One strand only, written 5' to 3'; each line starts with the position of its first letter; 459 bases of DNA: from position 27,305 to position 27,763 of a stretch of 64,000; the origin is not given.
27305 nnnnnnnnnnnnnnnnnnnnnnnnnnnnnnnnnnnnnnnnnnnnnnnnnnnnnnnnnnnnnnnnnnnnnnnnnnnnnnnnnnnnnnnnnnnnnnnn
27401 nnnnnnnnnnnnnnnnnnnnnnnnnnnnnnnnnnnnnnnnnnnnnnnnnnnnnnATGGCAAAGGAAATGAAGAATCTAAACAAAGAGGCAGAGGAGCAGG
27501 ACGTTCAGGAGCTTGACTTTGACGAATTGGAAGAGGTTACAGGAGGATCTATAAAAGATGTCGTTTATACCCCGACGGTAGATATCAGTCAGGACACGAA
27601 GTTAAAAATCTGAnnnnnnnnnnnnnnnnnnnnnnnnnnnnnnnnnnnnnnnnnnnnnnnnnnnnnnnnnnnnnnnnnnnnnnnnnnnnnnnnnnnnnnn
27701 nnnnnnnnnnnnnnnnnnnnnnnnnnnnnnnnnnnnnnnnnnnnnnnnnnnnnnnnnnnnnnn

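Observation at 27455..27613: Unreported 52-aa ORF encoding a double-glycine leader peptide at the 3' end of the exporter/giant-protein operon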

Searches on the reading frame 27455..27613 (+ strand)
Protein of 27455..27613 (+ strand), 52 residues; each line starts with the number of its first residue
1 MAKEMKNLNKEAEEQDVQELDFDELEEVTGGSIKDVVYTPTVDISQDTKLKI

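Call 6: search_protein_families(library=pfam, proteins=[window:27455-27613:+], max_evalue=0.1)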
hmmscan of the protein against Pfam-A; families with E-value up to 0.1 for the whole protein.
window:27455-27613:+ (52 aa): 2 families
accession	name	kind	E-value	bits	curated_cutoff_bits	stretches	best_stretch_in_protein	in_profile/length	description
PF04604.19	L_biotic_typeA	-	0.00064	20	21.7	1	5-43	1-37/50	Type-A lantibiotic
PF03047.20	ComC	-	0.021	15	20.4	1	16-32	9-25/31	COMC family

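Call 7: search_protein_families(library=ncbifam, proteins=[window:27455-27613:+], max_evalue=1)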
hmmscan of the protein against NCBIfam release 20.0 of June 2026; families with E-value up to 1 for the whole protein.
window:27455-27613:+ (52 aa): 2 families
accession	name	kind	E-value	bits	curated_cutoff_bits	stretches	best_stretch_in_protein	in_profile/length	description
TIGR03949.1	bact_IIb_cerein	subfamily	0.0034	17.1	21.5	1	18-34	2-18/45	class IIb bacteriocin, lactobin A/cerein 7B family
TIGR01847.1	bacteriocin_sig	domain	0.061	14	15.7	1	18-31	2-15/15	bacteriocin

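Call 11: find_homologous_proteins(query=window:27455-27610:+, max_evalue=10)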
Query seq(52 aa) (52 aa): 3 proteins with E <= 10 among 3 candidates.
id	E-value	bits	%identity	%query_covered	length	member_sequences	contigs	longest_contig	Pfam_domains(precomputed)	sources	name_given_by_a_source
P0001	1.1e-24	101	100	100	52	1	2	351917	-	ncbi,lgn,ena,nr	ncbi:MAG: hypothetical protein Q4A63_02920 [Butyricicoccus pullicaecorum]|nr:hypothetical protein [B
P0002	2.7e-16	75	79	92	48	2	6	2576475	-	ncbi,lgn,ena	-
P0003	3.7e-11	59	69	100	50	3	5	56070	-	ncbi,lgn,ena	-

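Call 13: find_encoding_contigs(protein=P0002, flank=10000, max_places=6)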
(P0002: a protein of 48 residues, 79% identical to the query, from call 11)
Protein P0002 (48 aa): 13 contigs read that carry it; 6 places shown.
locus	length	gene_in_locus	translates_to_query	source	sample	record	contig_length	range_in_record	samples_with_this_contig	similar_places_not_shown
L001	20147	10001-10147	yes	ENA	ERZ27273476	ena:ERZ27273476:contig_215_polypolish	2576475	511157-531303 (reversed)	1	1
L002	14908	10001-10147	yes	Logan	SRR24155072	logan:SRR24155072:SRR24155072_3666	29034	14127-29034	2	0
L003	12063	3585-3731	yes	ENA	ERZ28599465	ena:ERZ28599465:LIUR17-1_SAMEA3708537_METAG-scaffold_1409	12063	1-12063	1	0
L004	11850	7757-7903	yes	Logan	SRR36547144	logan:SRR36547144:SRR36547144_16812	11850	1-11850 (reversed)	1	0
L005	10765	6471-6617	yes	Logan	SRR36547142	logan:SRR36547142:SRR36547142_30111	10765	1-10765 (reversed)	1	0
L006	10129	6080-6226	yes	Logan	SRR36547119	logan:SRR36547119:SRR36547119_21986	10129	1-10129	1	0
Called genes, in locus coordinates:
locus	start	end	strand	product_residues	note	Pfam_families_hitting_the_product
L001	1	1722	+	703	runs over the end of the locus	PF00664:ABC_membrane, PF00005:ABC_tran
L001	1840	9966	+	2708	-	PF03160:Calx-beta, PF00395:SLH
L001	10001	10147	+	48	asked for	-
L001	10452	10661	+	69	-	-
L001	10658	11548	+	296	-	PF02541:Ppx-GppA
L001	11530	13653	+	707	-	PF13089:PP_kinase_N, PF02503:PP_kinase, PF17941:PP_kinase_C_1, PF13091:PLDc_2 (weak), PF13090:PP_kinase_C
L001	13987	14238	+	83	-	-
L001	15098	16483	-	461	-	PF00768:Peptidase_S11, PF13354:Beta-lactamase2, PF07943:PBP5_C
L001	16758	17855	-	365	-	PF07670:Gate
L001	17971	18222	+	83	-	PF07873:YabP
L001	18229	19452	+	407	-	PF06898:YqfD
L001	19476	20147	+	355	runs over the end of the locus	PF02562:PhoH, PF13245:AAA_19, PF13604:AAA_30 (weak)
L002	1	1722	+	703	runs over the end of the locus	PF00664:ABC_membrane, PF00005:ABC_tran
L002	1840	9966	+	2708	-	PF03160:Calx-beta, PF00395:SLH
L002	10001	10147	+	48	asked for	-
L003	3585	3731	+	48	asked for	-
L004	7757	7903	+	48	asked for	-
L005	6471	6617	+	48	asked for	-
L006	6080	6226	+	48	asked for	-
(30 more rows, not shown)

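Call 14: find_encoding_contigs(protein=P0003, flank=10000, max_places=6)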
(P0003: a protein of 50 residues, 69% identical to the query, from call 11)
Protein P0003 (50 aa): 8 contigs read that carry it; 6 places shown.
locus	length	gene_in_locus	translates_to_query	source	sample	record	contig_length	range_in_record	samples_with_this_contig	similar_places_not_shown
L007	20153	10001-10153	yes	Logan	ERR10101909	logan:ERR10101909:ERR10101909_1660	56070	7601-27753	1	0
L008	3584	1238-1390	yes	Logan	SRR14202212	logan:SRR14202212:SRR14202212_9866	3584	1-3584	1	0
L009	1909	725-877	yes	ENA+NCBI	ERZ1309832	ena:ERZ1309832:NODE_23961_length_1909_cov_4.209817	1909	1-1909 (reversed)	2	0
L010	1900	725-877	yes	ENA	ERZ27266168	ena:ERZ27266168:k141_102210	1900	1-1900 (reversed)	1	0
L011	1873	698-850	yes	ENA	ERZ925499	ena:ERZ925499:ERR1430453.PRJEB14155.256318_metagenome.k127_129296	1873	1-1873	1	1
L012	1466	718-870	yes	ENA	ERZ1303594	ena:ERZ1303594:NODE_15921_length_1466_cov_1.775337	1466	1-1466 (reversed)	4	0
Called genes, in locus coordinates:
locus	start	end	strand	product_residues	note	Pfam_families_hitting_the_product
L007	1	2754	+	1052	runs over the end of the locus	PF00270:DEAD (weak), PF04851:ResIII, PF19778:RE_endonuc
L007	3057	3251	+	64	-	-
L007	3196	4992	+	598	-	-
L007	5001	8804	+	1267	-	PF03235:GmrSD_N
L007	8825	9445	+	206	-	-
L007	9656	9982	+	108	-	PF00395:SLH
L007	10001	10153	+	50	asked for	-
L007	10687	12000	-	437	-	PF03553:Na_H_antiporter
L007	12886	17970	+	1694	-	PF05345:He_PIG, PF02368:Big_2 (weak), PF00395:SLH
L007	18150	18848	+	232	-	-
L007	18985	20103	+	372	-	PF03747:ADP_ribosyl_GH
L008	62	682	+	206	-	-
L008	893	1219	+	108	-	PF00395:SLH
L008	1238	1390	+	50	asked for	-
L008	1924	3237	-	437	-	PF03553:Na_H_antiporter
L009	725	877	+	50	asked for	-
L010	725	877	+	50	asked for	-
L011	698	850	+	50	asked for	-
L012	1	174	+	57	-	?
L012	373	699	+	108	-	PF00395:SLH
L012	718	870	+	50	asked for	-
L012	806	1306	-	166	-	-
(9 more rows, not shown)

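Call 23: find_related_loci(query=A1, collection=genome_contigs, flank=10000)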
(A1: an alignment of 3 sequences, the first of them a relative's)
Query A1 (52 aa) in genome_contigs; peptide patterns used: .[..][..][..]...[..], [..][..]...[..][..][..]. (x = any residue, [..] = any of these).
226 stretches matched a pattern; 1 encode a relative of the query (tblastn E <= 1e-3); 1 distinct loci.
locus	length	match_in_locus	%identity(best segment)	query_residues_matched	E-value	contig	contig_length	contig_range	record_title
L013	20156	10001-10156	79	1-52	2e-24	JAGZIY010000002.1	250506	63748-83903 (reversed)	MAG: Butyricicoccus pullicaecorum isolate L3_128_245G1_dasL3_128_245G1_concoct_10 L3_128_245G1_scaffold_4, whole genome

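Call 28: search_protein_representatives(alignment_id=A1)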
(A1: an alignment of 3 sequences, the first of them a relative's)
Query: 3 sequences, 52 profile positions. Proteins with E-value up to 0.001 (for the whole library): 72; up to 1e-10: 4; up to 1e-30: 0. The best 72 are listed.
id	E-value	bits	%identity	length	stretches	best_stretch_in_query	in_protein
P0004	1.2e-24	102.2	-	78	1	1-52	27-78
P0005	1.3e-15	73.4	-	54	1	1-40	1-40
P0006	1.2e-12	63.8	-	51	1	5-52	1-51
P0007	3.8e-12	62.2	-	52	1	1-52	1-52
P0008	1.5e-10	57.1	-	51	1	11-52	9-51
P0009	1.8e-10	56.9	-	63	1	6-52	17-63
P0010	2.6e-10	56.4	-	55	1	12-52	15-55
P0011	2.3e-09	53.3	-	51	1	1-51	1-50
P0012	3.5e-09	52.7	-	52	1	9-52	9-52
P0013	5.9e-09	52.0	-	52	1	1-52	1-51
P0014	1.2e-08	51.0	-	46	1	8-52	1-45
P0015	2.4e-08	50.1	-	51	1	10-52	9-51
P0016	2.4e-08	50.0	-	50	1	13-52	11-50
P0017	2.7e-08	49.9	-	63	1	12-52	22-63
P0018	2.7e-08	49.9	-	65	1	9-52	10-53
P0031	2.2e-07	47.0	-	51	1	6-52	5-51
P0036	9.2e-07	45.0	-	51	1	6-52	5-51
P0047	4.8e-06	42.7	-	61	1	3-52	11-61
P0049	8.7e-06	41.8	-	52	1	1-52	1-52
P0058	7.4e-05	38.9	-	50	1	8-51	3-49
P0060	9.9e-05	38.5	-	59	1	9-52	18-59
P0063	1.9e-04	37.6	-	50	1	5-52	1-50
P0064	2.0e-04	37.5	-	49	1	6-52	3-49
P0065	2.2e-04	37.4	-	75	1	3-51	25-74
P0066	2.3e-04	37.3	-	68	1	13-52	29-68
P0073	6.0e-04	35.9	-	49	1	10-52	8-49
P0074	8.8e-04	35.4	-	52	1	1-52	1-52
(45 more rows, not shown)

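Call 33: find_encoding_contigs(protein=P0007, flank=10000, max_places=3)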
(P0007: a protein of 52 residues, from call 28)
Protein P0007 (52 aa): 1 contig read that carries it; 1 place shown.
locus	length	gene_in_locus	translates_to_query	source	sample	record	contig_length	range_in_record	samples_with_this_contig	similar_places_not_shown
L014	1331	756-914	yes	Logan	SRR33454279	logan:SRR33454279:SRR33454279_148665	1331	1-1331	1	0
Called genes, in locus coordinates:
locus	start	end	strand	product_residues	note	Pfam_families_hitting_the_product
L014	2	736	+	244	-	?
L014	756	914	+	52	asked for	-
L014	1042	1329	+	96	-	?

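Call 36: find_homologous_proteins(query=A3, max_evalue=0.001)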
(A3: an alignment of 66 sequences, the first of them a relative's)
Query A3 (66 sequences) (52 aa, profile of the alignment): 82 proteins with E <= 0.001 among 4657 candidates.
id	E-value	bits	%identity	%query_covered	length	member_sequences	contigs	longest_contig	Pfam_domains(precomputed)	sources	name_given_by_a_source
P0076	1.1e-18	85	70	90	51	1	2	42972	-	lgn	-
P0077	1.2e-18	85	74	67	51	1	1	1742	-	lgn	-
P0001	2.9e-18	83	100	100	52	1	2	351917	-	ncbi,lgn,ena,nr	ncbi:MAG: hypothetical protein Q4A63_02920 [Butyricicoccus pullicaecorum]|nr:hypothetical protein [B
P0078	7.4e-18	82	77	100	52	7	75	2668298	-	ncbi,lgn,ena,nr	ncbi:MAG: hypothetical protein ACLUDG_00815 [Butyricicoccus sp.]|nr:hypothetical protein [Butyricico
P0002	1.1e-17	81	79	92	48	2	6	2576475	-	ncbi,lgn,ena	-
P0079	1.8e-17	81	75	100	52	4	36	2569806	-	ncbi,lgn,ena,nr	ncbi:MAG: hypothetical protein ACLUDG_00820 [Butyricicoccus sp.]|nr:hypothetical protein [Butyricico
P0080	4.8e-17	79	75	100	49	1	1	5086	-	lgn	-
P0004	5.7e-17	79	75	100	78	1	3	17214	-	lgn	-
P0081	5.9e-17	79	75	100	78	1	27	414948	-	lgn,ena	-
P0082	6.0e-17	79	75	100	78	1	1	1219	-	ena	-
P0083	6.0e-17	79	75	100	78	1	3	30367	-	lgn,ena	-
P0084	2.3e-16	77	73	100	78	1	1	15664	-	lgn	-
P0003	2.4e-16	77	69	100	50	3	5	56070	-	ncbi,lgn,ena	-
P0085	2.6e-16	77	52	81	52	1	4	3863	-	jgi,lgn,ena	-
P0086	4.1e-16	77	61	69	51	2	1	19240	-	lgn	-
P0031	1.5e-15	75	51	83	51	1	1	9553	-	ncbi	-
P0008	1.2e-14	72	58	75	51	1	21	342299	-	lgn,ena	-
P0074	1.3e-14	72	43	100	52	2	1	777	-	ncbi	-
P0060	2.4e-13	68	49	67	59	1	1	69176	-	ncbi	ncbi:MAG: hypothetical protein AAGU27_01725 [Dehalobacterium sp.]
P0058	3.5e-13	67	52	60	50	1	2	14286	-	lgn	-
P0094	9.3e-13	66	37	100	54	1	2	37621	-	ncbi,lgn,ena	-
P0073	2.1e-12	65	58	63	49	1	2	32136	-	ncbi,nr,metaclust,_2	ncbi:MAG: hypothetical protein GX066_02910 [Clostridiaceae bacterium]|nr:hypothetical protein [Clost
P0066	2.2e-12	65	42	63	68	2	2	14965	-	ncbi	-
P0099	3.8e-12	64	48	52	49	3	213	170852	-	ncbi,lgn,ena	-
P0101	4.5e-12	64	44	50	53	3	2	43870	-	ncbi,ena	-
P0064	9.2e-12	63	53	73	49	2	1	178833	-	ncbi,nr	ncbi:MAG: hypothetical protein Q4D26_00120 [Clostridia bacterium]|nr:hypothetical protein [Clostridi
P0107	1.2e-11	62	47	63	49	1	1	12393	-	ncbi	-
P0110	1.9e-11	62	50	62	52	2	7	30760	-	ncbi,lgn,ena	-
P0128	4.5e-9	54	39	44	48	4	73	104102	-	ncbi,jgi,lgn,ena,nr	ncbi:MAG: hypothetical protein MRZ45_03235 [Blautia sp.]|nr:hypothetical protein [Blautia sp.] MDY45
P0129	6.4e-9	53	50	48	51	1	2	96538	-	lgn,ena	-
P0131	1.7e-8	52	52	62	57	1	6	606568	-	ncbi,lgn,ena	-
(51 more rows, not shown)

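Call 37: find_encoding_contigs(protein=P0099, flank=10000, max_places=2)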
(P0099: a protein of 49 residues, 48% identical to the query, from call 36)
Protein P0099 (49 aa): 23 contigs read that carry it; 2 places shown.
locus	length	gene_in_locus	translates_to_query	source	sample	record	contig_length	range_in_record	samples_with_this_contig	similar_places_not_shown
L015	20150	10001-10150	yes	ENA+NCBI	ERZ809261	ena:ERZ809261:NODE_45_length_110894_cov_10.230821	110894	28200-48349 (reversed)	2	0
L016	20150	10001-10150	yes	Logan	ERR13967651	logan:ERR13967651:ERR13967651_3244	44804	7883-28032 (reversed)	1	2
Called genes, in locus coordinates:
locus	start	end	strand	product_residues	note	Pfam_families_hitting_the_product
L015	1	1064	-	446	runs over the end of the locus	PF14501:HATPase_c_5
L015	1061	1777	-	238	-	PF00072:Response_reg, PF04397:LytTR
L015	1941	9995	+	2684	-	PF03160:Calx-beta, PF13306:LRR_5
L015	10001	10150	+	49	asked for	-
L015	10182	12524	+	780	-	PF00082:Peptidase_S8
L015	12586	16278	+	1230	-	PF00668:Condensation, PF00501:AMP-binding, PF00550:PP-binding (weak), PF00975:Thioesterase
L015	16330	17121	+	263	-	PF01790:LGT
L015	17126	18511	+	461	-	-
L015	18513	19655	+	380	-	PF13458:Peripla_BP_6, PF01094:ANF_receptor (weak)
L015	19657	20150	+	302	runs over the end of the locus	PF25973:BSH_CzcB (faint)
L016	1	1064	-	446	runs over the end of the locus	PF14501:HATPase_c_5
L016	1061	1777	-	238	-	PF00072:Response_reg, PF04397:LytTR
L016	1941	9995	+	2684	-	PF03160:Calx-beta, PF13306:LRR_5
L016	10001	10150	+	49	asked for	-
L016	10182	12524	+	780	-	PF00082:Peptidase_S8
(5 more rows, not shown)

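Call 38: find_encoding_contigs(protein=P0128, flank=10000, max_places=2)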
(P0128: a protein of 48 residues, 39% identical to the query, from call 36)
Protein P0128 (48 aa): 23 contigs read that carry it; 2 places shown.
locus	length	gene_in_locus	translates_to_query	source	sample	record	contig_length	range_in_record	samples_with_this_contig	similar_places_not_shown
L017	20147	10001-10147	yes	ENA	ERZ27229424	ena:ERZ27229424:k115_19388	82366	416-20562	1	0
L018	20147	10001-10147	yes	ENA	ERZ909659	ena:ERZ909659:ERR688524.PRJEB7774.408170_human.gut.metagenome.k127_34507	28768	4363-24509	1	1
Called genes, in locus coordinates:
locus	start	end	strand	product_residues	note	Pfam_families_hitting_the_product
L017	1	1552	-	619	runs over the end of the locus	PF01609:DDE_Tnp_1 (weak)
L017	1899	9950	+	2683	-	PF03160:Calx-beta, PF13855:LRR_8 (faint), PF13306:LRR_5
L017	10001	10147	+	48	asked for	-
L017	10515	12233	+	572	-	PF12229:PG_binding_4, PF03734:YkuD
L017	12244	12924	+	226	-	PF17746:SfsA_N, PF03749:SfsA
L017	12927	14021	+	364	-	PF00730:HhH-GPD, PF00633:HHH, PF14815:NUDIX_4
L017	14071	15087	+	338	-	PF00535:Glycos_transf_2, PF13641:Glyco_tranf_2_3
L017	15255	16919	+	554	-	PF00749:tRNA-synt_1c, PF03950:tRNA-synt_1c_C, PF20974:tRNA-synt_1c_C2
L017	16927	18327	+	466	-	PF00392:GntR, PF00155:Aminotran_1_2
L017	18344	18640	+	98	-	PF00356:LacI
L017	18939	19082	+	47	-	-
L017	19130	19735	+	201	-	PF02698:DUF218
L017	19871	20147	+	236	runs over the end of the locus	PF03591:AzlC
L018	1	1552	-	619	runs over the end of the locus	PF01609:DDE_Tnp_1 (weak)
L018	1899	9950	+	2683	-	PF03160:Calx-beta, PF13855:LRR_8 (faint), PF13306:LRR_5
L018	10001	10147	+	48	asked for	-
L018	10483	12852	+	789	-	PF00082:Peptidase_S8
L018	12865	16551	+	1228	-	PF00668:Condensation, PF00501:AMP-binding, PF00975:Thioesterase (weak)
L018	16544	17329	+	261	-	PF01790:LGT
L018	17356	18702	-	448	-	PF14501:HATPase_c_5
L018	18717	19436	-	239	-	PF00072:Response_reg, PF04397:LytTR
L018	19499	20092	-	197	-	-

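Call 39: find_encoding_contigs(protein=P0060, flank=10000, max_places=2)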
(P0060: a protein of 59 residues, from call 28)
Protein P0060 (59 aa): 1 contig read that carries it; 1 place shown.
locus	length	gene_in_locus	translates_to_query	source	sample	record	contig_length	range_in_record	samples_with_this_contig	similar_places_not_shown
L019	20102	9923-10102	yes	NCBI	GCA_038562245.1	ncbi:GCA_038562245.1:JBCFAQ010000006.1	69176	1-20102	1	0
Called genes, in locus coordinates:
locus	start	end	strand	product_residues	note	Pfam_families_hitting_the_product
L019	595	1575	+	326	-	PF00165:HTH_AraC, PF12833:HTH_18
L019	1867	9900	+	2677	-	PF03160:Calx-beta, PF00395:SLH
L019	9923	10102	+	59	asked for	-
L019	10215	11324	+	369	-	PF13433:Peripla_BP_5 (weak), PF13458:Peripla_BP_6, PF01094:ANF_receptor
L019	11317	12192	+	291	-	-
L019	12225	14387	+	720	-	PF03412:Peptidase_C39, PF13529:Peptidase_C39_2 (faint), PF00664:ABC_membrane, PF00005:ABC_tran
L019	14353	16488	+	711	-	PF00664:ABC_membrane, PF00005:ABC_tran, PF02463:SMC_N (faint)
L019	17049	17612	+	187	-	PF12844:HTH_19 (weak), PF13560:HTH_31, PF01381:HTH_3, PF13443:HTH_26, PF07883:Cupin_2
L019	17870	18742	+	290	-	PF00015:MCPsignal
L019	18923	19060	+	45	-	-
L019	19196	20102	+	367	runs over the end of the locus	PF08240:ADH_N, PF16912:Glu_dehyd_C, PF00107:ADH_zinc_N, PF13602:ADH_zinc_N_2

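Call 40: find_encoding_contigs(protein=P0064, flank=10000, max_places=2)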
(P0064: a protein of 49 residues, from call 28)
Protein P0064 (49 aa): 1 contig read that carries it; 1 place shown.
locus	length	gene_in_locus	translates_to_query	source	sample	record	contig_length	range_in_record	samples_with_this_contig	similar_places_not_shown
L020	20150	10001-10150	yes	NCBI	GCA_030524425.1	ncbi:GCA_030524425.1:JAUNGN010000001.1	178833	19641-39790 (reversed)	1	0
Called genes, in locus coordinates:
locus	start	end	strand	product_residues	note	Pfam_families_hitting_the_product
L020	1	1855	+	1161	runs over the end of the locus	PF00668:Condensation, PF00501:AMP-binding, PF00550:PP-binding, PF00975:Thioesterase (faint)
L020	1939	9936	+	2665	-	PF03160:Calx-beta, PF07705:CARDB (weak), PF00395:SLH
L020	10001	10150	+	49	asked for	-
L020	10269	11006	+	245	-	PF01790:LGT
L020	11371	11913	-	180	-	-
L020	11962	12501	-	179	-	PF08002:DUF1697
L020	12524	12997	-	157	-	PF00903:Glyoxalase, PF12681:Glyoxalase_2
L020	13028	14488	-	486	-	PF12229:PG_binding_4, PF04294:VanW, PF07501:G5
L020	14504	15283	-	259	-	PF12229:PG_binding_4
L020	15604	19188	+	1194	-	PF00270:DEAD (faint), PF00580:UvrD-helicase, PF01443:Viral_helicase1 (weak), PF13245:AAA_19 (weak), PF13361:UvrD_C, PF13538:UvrD_C_2 (faint), PF12705:PDDEXK_1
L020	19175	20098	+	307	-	PF04055:Radical_SAM, PF16199:Radical_SAM_C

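Call 41: find_encoding_contigs(protein=P0131, flank=10000, max_places=2)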
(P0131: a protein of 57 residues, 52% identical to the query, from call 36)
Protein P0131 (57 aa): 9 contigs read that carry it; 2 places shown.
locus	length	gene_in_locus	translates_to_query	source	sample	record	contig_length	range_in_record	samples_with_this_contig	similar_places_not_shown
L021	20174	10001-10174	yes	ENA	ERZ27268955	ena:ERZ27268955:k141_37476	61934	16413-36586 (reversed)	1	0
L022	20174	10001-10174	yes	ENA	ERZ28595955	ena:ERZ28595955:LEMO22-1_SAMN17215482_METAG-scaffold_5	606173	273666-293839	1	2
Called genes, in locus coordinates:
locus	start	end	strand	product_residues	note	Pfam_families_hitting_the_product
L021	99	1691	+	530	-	PF13416:SBP_bac_8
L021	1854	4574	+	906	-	-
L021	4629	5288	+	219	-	PF03737:RraA-like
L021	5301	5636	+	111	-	-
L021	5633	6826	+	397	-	PF04295:GD_AH_second, PF20629:GD_AH_C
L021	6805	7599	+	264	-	PF23441:SDR (faint), PF00106:adh_short, PF08659:KR, PF13561:adh_short_C2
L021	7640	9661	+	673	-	PF02449:Glyco_hydro_42, PF08532:Glyco_hydro_42M, PF08533:Glyco_hydro_42C (weak)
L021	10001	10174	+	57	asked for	-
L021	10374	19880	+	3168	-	PF03160:Calx-beta, PF00395:SLH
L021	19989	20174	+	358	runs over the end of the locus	PF04055:Radical_SAM, PF12544:LAM_C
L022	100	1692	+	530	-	PF13416:SBP_bac_8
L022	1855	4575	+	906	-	-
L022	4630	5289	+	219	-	PF03737:RraA-like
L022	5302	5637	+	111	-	-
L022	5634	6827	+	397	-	PF04295:GD_AH_second, PF20629:GD_AH_C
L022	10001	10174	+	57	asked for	-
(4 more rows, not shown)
